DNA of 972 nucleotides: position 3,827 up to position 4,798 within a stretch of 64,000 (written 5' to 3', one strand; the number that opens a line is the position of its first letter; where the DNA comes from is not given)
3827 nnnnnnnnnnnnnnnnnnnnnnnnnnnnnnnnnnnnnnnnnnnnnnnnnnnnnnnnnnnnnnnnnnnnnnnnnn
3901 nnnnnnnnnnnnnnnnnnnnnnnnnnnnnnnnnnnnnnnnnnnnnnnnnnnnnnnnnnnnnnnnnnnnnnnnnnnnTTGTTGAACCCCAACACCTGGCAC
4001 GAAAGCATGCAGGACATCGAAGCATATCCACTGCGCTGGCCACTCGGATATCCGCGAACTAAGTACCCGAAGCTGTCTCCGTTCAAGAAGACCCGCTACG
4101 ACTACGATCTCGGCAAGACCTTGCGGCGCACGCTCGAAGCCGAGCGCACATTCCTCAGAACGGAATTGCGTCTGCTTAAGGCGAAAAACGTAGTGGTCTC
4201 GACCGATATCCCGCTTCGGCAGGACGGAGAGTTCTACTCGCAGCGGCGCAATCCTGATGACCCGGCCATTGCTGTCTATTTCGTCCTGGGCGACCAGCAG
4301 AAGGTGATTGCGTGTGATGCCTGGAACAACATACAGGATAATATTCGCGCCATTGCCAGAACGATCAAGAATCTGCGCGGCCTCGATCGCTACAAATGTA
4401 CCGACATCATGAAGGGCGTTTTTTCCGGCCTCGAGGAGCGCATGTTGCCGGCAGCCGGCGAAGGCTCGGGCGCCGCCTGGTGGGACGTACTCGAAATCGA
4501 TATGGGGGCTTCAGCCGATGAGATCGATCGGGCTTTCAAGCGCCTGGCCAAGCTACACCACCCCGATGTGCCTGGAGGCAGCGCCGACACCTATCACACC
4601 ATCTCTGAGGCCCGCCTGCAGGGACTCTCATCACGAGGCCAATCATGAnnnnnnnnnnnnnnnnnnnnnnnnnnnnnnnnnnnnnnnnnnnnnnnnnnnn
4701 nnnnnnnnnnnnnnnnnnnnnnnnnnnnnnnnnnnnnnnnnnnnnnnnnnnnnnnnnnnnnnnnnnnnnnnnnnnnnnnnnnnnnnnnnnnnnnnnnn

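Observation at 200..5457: Candidate novel nuclease operon: single-chain SbcD-SbcC(Rad50, CxxC hook) fusion, HTH, J-domain protein and DEDDh exonuclease-DUF3820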

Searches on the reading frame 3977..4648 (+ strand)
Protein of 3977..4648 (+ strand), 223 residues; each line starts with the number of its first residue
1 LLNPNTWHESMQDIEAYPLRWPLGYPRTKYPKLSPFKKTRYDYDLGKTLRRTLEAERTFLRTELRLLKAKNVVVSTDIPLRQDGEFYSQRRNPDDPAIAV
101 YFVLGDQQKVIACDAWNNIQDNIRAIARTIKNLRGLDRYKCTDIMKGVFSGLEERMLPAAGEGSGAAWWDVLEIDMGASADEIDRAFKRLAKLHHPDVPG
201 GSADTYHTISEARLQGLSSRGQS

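Call 3: search_protein_families(library=pfam, proteins=[window:3977-4648:+], max_evalue=0.1)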
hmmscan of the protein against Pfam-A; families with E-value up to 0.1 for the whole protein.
window:3977-4648:+ (223 aa): 1 family
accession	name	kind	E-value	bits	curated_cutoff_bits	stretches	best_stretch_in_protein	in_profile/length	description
PF00226.36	DnaJ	-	2.7e-07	31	27.8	1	168-212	2-49/63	DnaJ domain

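Call 4: search_protein_families(library=phrogs, proteins=[window:3977-4648:+], max_evalue=0.01)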
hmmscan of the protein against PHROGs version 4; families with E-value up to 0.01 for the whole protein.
window:3977-4648:+ (223 aa): 2 families
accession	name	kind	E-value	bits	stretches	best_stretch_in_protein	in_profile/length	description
phrog_9210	-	unknown function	8.1e-39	134.4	1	11-214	2-197/204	-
phrog_14336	-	unknown function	0.00014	22.3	1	168-212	6-52/363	-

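Call 5: search_protein_families(library=padloc, proteins=[window:3977-4648:+], max_evalue=0.01)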
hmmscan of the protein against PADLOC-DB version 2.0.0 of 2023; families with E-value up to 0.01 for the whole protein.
window:3977-4648:+ (223 aa): 0 families

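Call 7: search_dna_similar(query=window:3977-4648:+, collection=phages, mode=protein, max_rows=25)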
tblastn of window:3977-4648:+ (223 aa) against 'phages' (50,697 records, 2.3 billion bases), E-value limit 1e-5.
Records with a match: 15; places in all: 15; records where one place covers at least 80% of the query: 6.
Best place of each record, by identity: <60% 15.
By first word of the organism name: Microbacterium 6; Synechococcus 2; Erythrobacter 2; Caulobacter 2; Haloarcula 2; Microcystis 1.
By host as written in the record: Microbacterium foliorum NRRL B-24224 SEA 3; Microbacterium paraoxydans NRRL B-14843 3; Caulobacter crescentus 2; Haloarcula californiae 2; Synechococcus sp. 1; Synechococcus sp. PCC 7002 1; Erythrobacter litoralis DSM 8509 1; Erythrobacter sp. JL475 1; and 1 more.
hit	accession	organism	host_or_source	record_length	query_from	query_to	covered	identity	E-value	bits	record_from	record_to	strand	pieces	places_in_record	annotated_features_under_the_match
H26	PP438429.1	Synechococcus phage Ssp-JY39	Synechococcus sp.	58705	15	221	93%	37.8%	4e-31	125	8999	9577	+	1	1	molecular chaperone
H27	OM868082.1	Synechococcus phage Yong-M2-251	Synechococcus sp. PCC 7002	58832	15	221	93%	37.8%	4e-31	125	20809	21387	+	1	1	hypothetical protein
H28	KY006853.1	Erythrobacter phage vB_EliS_R6L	Erythrobacter litoralis DSM 8509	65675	10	192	82%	36.8%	1e-20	96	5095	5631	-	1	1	molecular chaperone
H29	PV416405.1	Erythrobacter phage ZS04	Erythrobacter sp. JL475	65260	10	151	64%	39.4%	6e-18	87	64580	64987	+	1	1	hypothetical protein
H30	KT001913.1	Caulobacter phage Sansa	Caulobacter crescentus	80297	17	192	79%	30.5%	1e-10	66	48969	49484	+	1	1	molecular chaperone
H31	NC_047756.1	Caulobacter phage Sansa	Caulobacter crescentus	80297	17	192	79%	30.5%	1e-10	66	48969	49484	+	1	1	molecular chaperone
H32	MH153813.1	Microbacterium phage Squash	Microbacterium foliorum NRRL B-24224 SEA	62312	18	215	89%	26.8%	3e-6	53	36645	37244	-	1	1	51: hypothetical protein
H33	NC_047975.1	Microbacterium phage Squash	Microbacterium foliorum NRRL B-24224 SEA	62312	18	215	89%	26.8%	3e-6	53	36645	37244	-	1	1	51: hypothetical protein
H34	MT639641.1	Microbacterium phage Phinky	Microbacterium foliorum NRRL B-24224 SEA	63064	21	214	87%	26.9%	4e-6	53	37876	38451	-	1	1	55: hypothetical protein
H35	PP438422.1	Microcystis phage Mae-JY30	Microcystis aeruginosa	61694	70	222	69%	33.1%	7e-15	79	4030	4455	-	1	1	molecular chaperone | ATP-binding protein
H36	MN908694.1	Microbacterium phage RubyRalph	Microbacterium paraoxydans NRRL B-14843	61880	69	215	66%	29.3%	2e-7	57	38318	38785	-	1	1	51: DnaJ-like chaperonin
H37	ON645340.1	Microbacterium phage Fransoyer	Microbacterium paraoxydans NRRL B-14843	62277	69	215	66%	29.3%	3e-7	56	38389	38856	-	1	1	51: DnaJ-like chaperonin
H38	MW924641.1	Microbacterium phage SadLad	Microbacterium paraoxydans NRRL B-14843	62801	69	215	66%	28.7%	1e-6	54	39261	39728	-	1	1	53: DnaJ-like chaperonin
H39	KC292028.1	Haloarcula californiae tailed virus 2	Haloarcula californiae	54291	92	213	55%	28.2%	2e-6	54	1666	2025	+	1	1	5: DnaJ-like protein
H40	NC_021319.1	Haloarcula californiae tailed virus 2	Haloarcula californiae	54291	92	213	55%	28.2%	2e-6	54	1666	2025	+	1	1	5: DnaJ-like protein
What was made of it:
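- Closest known: Phage J-domain proteins: PHROG 9210 members annotated "molecular chaperone". Same: Gene 3 matches PHROG 9210 over its full length and is 31-38% identical to those phage proteins (calls 4, 7).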

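Call 8: get_annotated_region(hit=H26, flank=8000)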
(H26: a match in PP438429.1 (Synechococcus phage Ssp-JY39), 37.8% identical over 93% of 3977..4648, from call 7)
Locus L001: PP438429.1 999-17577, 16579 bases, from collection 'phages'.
description: Synechococcus phage Ssp-JY39, complete genome.
organism: Synechococcus phage Ssp-JY39 (NCBI taxid 3128157)
taxonomy: Viruses; Duplodnaviria; Heunggongvirae; Uroviricota; Caudoviricetes
host: Synechococcus sp.; source: China; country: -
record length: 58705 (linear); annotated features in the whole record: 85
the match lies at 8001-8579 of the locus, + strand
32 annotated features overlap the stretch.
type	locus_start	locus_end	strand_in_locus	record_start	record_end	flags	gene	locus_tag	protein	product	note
CDS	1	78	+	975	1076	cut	-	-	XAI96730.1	hypothetical protein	-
CDS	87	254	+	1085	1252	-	-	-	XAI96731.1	hypothetical protein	-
CDS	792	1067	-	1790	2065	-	-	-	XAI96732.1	hypothetical protein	-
CDS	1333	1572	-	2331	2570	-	-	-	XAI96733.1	hypothetical protein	-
CDS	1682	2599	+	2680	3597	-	-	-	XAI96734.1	hypothetical protein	-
CDS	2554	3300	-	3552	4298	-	-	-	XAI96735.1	hypothetical protein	-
CDS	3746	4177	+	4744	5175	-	-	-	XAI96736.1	hypothetical protein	-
CDS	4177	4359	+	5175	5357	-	-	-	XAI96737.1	hypothetical protein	-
CDS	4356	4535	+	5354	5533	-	-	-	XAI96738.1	hypothetical protein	-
CDS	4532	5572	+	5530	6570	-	-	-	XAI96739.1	hypothetical protein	-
CDS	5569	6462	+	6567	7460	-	-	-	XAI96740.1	recombination protein Bet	bet lambda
CDS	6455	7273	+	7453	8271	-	-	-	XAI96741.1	hypothetical protein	-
CDS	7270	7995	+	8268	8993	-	-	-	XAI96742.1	hypothetical protein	-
CDS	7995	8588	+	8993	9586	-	-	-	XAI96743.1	molecular chaperone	-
CDS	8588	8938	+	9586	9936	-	-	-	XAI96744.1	HNHc protein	-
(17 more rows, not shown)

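Call 9: get_annotated_region(hit=H28, flank=8000)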
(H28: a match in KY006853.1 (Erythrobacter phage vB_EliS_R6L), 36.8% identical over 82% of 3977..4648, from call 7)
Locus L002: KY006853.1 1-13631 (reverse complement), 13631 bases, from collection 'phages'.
description: Erythrobacter phage vB_EliS_R6L, complete genome.
organism: Erythrobacter phage vB_EliS_R6L (NCBI taxid 1913119)
taxonomy: Viruses; Duplodnaviria; Heunggongvirae; Uroviricota; Caudoviricetes
host: Erythrobacter litoralis DSM 8509; source: Xiamen coastal sea water; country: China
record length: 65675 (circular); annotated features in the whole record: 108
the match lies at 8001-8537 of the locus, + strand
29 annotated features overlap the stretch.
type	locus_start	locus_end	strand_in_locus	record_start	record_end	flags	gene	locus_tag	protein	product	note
CDS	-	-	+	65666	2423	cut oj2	-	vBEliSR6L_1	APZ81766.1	DNA modification methylase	vB_EliS_R6L gp1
CDS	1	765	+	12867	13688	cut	-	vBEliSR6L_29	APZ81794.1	hypothetical protein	vB_EliS_R6L gp29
CDS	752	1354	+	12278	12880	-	-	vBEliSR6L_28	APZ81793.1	hypothetical protein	vB_EliS_R6L gp28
CDS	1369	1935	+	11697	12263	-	-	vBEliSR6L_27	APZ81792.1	hypothetical protein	vB_EliS_R6L gp27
CDS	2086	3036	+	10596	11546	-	-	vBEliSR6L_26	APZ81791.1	hypothetical protein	vB_EliS_R6L gp26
CDS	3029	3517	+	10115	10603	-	-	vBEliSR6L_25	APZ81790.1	hypothetical protein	vB_EliS_R6L gp25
CDS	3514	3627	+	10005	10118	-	-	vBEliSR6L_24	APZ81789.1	hypothetical protein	vB_EliS_R6L gp24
CDS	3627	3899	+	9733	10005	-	-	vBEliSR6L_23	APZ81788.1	hypothetical protein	vB_EliS_R6L gp23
CDS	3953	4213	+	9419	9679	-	-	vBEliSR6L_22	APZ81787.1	hypothetical protein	vB_EliS_R6L gp22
CDS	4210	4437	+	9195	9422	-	-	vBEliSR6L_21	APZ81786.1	hypothetical protein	vB_EliS_R6L gp21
CDS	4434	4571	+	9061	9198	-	-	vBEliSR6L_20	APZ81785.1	hypothetical protein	vB_EliS_R6L gp20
CDS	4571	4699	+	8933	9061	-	-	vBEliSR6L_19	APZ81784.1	hypothetical protein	vB_EliS_R6L gp19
CDS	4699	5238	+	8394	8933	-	-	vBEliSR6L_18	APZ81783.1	hypothetical protein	vB_EliS_R6L gp18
CDS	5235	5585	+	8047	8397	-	-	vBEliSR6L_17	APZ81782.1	hypothetical protein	vB_EliS_R6L gp17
CDS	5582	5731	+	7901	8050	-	-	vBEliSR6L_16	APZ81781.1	hypothetical protein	vB_EliS_R6L gp16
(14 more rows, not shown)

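Call 10: get_annotated_region(hit=H30, flank=8000)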
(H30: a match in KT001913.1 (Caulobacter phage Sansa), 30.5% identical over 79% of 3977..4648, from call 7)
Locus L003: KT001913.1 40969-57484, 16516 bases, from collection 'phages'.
description: Caulobacter phage Sansa, complete genome.
organism: Caulobacter phage Sansa (NCBI taxid 1675600)
taxonomy: Viruses; Duplodnaviria; Heunggongvirae; Uroviricota; Caudoviricetes; Sansavirus; Caulobacter virus Sansa
host: Caulobacter crescentus; source: -; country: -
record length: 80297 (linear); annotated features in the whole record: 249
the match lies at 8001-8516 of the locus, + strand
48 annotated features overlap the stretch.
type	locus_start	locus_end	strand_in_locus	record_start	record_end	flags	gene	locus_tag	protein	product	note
CDS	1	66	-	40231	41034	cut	-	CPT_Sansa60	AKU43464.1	RNaseH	-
CDS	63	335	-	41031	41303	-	-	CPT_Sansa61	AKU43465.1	hypothetical protein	-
regulatory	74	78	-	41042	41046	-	-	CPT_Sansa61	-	ribosome_binding_site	-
CDS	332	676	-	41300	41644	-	-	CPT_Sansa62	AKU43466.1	hypothetical protein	-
regulatory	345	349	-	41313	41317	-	-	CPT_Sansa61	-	ribosome_binding_site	-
CDS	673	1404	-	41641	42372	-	-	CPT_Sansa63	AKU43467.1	exonuclease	-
regulatory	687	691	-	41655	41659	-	-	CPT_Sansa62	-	ribosome_binding_site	-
CDS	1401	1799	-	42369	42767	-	-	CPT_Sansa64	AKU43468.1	hypothetical protein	-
regulatory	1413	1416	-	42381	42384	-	-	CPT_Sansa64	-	ribosome_binding_site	-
CDS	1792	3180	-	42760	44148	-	-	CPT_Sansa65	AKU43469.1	ssDNA-annealing protein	RecT family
regulatory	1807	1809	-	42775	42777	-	-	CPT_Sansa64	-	ribosome_binding_site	-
regulatory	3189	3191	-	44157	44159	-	-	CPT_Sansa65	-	ribosome_binding_site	-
CDS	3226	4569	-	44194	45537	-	-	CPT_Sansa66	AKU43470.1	nucleic acid-binding protein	contains SAP domain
regulatory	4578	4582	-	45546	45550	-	-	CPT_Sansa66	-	ribosome_binding_site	-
CDS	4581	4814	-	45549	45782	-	-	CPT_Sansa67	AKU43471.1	hypothetical protein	-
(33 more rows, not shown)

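Call 24: list_cluster_members(proteins=[P0001, window:4007-4648:+, window:4645-5457:+, window:3652-4062:+])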
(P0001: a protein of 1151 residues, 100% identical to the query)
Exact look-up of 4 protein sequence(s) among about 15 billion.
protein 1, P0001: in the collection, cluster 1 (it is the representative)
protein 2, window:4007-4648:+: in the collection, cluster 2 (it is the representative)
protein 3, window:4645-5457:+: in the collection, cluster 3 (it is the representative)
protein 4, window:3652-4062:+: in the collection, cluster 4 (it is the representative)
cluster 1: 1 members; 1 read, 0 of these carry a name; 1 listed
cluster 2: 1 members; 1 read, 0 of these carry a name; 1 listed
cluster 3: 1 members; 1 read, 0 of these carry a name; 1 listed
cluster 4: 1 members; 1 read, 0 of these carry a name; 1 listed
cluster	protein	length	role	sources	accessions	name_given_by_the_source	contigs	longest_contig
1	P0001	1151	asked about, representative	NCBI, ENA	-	-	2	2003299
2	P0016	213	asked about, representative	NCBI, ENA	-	-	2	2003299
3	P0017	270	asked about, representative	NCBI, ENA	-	-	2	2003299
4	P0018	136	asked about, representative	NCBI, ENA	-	-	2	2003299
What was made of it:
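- Checked: Exactly these four protein sequences, including the 213-aa form of gene 3, are on record in public collections (call 24).
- All four proteins are singletons at 90% identity (call 24).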

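Call 37: find_homologous_proteins(query=window:4007-4648:+, max_evalue=0.00001)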
Query window:4007-4648:+ (213 aa): 7 proteins with E <= 0.00001 among 204 candidates.
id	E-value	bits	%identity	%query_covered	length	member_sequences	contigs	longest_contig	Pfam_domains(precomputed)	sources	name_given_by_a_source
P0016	1.8e-140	484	100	100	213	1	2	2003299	PF00226.37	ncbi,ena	-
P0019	5.9e-35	139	40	97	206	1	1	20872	-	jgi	-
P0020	1.5e-31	128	39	87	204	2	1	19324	-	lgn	-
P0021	3.6e-31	127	40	98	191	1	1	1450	PF00226.37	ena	-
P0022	6.4e-29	119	39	97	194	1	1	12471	-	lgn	-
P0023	4.3e-28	117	38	94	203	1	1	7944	-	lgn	-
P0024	1.1e-22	99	48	57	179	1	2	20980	PF06892.17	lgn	-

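Call 39: find_encoding_contigs(protein=P0019, flank=10000, max_places=2)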
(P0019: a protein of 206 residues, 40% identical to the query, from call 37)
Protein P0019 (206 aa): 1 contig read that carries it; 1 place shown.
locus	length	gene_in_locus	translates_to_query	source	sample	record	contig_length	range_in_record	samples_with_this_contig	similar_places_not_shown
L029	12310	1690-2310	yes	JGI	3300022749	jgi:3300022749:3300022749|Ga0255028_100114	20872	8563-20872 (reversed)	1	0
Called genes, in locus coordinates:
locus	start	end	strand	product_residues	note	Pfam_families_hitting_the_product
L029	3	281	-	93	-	?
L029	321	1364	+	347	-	PF07505:DUF5131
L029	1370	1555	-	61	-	-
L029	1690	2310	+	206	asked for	-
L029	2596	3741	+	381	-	-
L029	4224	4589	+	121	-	PF00507:Oxidored_q4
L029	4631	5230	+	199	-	PF01058:Oxidored_q6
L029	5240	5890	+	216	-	PF00329:Complex1_30kDa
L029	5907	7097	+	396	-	PF00346:Complex1_49kDa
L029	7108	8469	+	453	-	PF01257:2Fe-2S_thioredx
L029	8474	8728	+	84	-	-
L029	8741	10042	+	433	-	PF01512:Complex1_51K, PF10531:SLBB, PF22461:SLBB_2, PF10589:NADH_4Fe-4S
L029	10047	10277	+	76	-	-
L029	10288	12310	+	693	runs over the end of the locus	PF00111:Fer2 (weak), PF13510:Fer2_4, PF10588:NADH-G_4Fe-4S_3, PF22117:Fer4_Nqo3, PF22151:Fer4_NDSU1, PF00384:Molybdopterin, PF09326:NADH_dhqG_C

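Call 40: find_encoding_contigs(protein=P0020, flank=10000, max_places=2)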
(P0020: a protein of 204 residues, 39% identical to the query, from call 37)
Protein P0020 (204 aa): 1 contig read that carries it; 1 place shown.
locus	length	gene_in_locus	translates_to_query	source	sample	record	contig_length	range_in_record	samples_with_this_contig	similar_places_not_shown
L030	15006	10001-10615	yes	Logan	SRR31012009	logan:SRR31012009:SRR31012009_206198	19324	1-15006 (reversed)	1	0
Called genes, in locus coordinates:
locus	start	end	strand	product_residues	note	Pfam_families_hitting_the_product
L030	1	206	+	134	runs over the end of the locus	-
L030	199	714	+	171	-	-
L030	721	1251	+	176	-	PF13539:Peptidase_M15_4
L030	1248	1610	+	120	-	PF01476:LysM (weak)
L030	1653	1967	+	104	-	-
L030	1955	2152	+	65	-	-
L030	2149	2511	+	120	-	-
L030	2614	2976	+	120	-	-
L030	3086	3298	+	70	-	-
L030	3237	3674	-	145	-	-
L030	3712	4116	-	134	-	-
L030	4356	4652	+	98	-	-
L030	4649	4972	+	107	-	-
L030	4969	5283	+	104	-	-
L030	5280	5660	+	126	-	-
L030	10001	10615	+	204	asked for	-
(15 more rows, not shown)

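Call 43: search_protein_families(library=ncbifam, proteins=[window:4007-4648:+], max_evalue=0.1)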
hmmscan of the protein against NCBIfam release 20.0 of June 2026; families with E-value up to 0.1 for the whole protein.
window:4007-4648:+ (213 aa): 12 families
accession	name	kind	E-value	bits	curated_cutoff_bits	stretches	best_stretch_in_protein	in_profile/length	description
TIGR02349.1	DnaJ_bact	equivalog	2.6e-06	27.1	377.2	1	158-202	2-49/354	molecular chaperone DnaJ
NF008035.0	PRK10767.1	subfamily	4.2e-05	22.8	338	1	157-197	5-45/374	molecular chaperone DnaJ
NF010892.0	PRK14299.1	equivalog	0.00012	21.4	392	1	158-199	6-49/291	chaperone protein DnaJ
TIGR03835.1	termin_org_DnaJ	equivalog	0.00024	19.6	512.25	1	158-189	4-35/871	terminal organelle assembly protein TopJ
NF037946.1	terminal_TopJ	equivalog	0.00033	19.3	300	1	158-188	7-37/810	terminal organelle assembly protein TopJ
NF010871.0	PRK14278.1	equivalog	0.00035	19.5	502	1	158-192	5-39/378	molecular chaperone DnaJ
NF050028.1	CldAdptActJ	equivalog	0.00038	20.9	150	1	159-205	5-51/93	cold adaptation protein ActJcold adaptation protein ActJ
NF010872.0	PRK14279.1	equivalog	0.0079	15.3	556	1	159-203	12-59/394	molecular chaperone DnaJ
NF006948.0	PRK09430.1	equivalog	0.012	15.3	162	1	159-187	203-231/267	co-chaperone DjlA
NF010885.0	PRK14292.1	equivalog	0.015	14.3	585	1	158-202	4-50/371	chaperone protein DnaJ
NF010894.0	PRK14301.1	equivalog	0.024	13.6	548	1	157-198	5-46/373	chaperone protein DnaJ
NF010874.0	PRK14281.1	equivalog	0.057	12.5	619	1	158-194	5-41/397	chaperone protein DnaJ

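Call 98: search_protein_families(library=phrogs, proteins=[L126:10907-12232:+, L150:9074-9697:+, L161:11317-12576:+, L145:7857-8564:+, L118:14275-15564:+, L127:1636-2748:+, L097:6268-7245:+, L098:10921-11886:+, L149:8373-9203:+, L135:12266-13399:+], max_evalue=0.00001)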
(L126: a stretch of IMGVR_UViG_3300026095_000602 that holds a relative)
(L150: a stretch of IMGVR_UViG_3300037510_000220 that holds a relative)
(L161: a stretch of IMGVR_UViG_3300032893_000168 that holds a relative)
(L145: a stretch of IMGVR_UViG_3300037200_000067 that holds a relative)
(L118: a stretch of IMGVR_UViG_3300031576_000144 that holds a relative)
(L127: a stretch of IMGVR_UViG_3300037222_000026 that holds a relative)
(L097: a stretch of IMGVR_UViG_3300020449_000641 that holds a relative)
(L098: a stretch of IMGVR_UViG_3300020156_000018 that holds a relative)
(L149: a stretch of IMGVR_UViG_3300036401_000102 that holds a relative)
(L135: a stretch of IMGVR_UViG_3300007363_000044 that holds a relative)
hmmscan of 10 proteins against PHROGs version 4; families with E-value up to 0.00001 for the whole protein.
L126:10907-12232:+ (441 aa): 1 family
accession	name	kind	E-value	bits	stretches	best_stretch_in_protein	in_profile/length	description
phrog_2045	-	unknown function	2.5e-102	343.3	1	70-431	2-288/299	-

L150:9074-9697:+ (207 aa): 4 families
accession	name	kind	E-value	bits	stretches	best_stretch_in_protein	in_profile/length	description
phrog_874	-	unknown function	3.7e-72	244.1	1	1-206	65-258/277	-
phrog_18361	-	unknown function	1.1e-24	88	1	116-205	1-86/92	-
phrog_27495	-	unknown function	1.4e-15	58.5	2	1-29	5-33/186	-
phrog_28019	-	unknown function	9.1e-12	45.8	1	1-30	1-30/55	-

L161:11317-12576:+ (419 aa): 12 families
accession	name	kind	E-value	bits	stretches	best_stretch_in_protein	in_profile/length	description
phrog_116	-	other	5.1e-95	320.4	1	4-416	206-491/779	DNA methyltransferase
phrog_363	-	other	2e-66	225.4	1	4-417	52-315/327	DNA methyltransferase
phrog_864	-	DNA, RNA and nucleotide metabolism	1.8e-27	97.2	1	31-415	662-1052/1064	DNA primase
phrog_16528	-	other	2.3e-27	97.1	1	262-417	101-220/236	DNA methyltransferase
phrog_16427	-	other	6.8e-17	62.9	1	356-415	105-169/235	DNA methyltransferase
phrog_26324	-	other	1e-16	62.6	1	351-415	131-204/210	DNA methyltransferase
phrog_5999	-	other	1.3e-15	58.3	1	6-99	3-103/109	DNA methyltransferase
phrog_29583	-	other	1.8e-12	47.7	1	67-175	79-199/468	DNA methyltransferase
phrog_17284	-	unknown function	3.9e-12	47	1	363-416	155-212/245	-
phrog_13621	-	unknown function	1.5e-10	42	1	365-416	52-110/121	-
phrog_36001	-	unknown function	1.1e-06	28.2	1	95-166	490-561/715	-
phrog_23296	-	other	4.7e-06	27.4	0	384-416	24-56/68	DNA methyltransferase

L145:7857-8564:+ (235 aa): 3 families
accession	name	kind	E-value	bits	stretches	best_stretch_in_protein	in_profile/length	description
phrog_149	-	DNA, RNA and nucleotide metabolism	5.8e-35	122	1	24-232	585-801/1242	exonuclease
phrog_434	-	DNA, RNA and nucleotide metabolism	2.3e-21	77.5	1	37-225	46-237/372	RecE-like recombination exonuclease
phrog_7655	-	DNA, RNA and nucleotide metabolism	1.2e-10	41.9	1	44-182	6-142/551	RecE-like recombination exonuclease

L118:14275-15564:+ (429 aa): 9 families
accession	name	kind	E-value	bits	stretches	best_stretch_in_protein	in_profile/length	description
phrog_498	-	other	2.6e-99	334.5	1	6-423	30-431/633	DNA methyltransferase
phrog_67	-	other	2.8e-28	100.4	1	173-421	113-353/743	DNA methyltransferase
phrog_23085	-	unknown function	6.9e-21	75.4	1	314-419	3-113/138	-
phrog_3008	-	other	2.3e-20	73.9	1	343-426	143-226/244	DNA methyltransferase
phrog_18293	-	other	1.8e-09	38.6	1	337-415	32-111/119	methyltransferase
phrog_8071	-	DNA, RNA and nucleotide metabolism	1.1e-06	29.2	1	11-219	7-207/389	ParB-like partition protein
phrog_1033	-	DNA, RNA and nucleotide metabolism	2.3e-06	28.6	1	34-104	58-131/334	ParB-like partition protein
phrog_23148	-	unknown function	3.1e-06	28.3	1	319-413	57-148/165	-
phrog_9353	-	unknown function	7.9e-06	26.9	0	12-127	12-124/245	-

L127:1636-2748:+ (370 aa): 2 families
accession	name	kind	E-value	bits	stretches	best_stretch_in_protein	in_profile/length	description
phrog_412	-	DNA, RNA and nucleotide metabolism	2.6e-71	242.2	1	46-365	112-415/440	exonuclease VIII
phrog_607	-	DNA, RNA and nucleotide metabolism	2.5e-18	66.8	1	51-341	558-860/883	exonuclease VII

L097:6268-7245:+ (325 aa): 2 families
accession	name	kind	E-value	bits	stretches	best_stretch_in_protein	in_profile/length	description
phrog_561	-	DNA, RNA and nucleotide metabolism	1.1e-67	230.8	1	67-268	270-486/633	RecT-like ssDNA annealing protein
phrog_2449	-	DNA, RNA and nucleotide metabolism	5.8e-06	27.1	1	203-323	153-286/301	single strand annealing protein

L098:10921-11886:+ (321 aa): 2 families
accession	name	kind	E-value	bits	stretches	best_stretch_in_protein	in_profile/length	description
phrog_148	-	DNA, RNA and nucleotide metabolism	4.3e-65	221.7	1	30-276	5-246/387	RecT-like ssDNA annealing protein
phrog_34786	-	unknown function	1.7e-16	61.3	1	60-135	32-109/116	-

L149:8373-9203:+ (276 aa): 2 families
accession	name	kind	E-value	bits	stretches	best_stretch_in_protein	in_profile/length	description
phrog_424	-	moron, auxiliary metabolic gene and host takeover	4.3e-44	152.2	1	2-262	154-404/460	phosphoadenosine phosphosulfate reductase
phrog_33262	-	moron, auxiliary metabolic gene and host takeover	3.3e-14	53.3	1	13-223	5-206/495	phosphoadenosine phosphosulfate reductase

L135:12266-13399:+ (377 aa): 3 families
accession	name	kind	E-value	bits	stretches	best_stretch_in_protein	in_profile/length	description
phrog_1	-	integration and excision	6.7e-29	102.6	1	9-339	114-441/611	integrase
phrog_216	-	integration and excision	3.2e-17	63.6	1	197-336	75-228/301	integrase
phrog_7244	-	integration and excision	4.7e-08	33.6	1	201-243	201-243/263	integrase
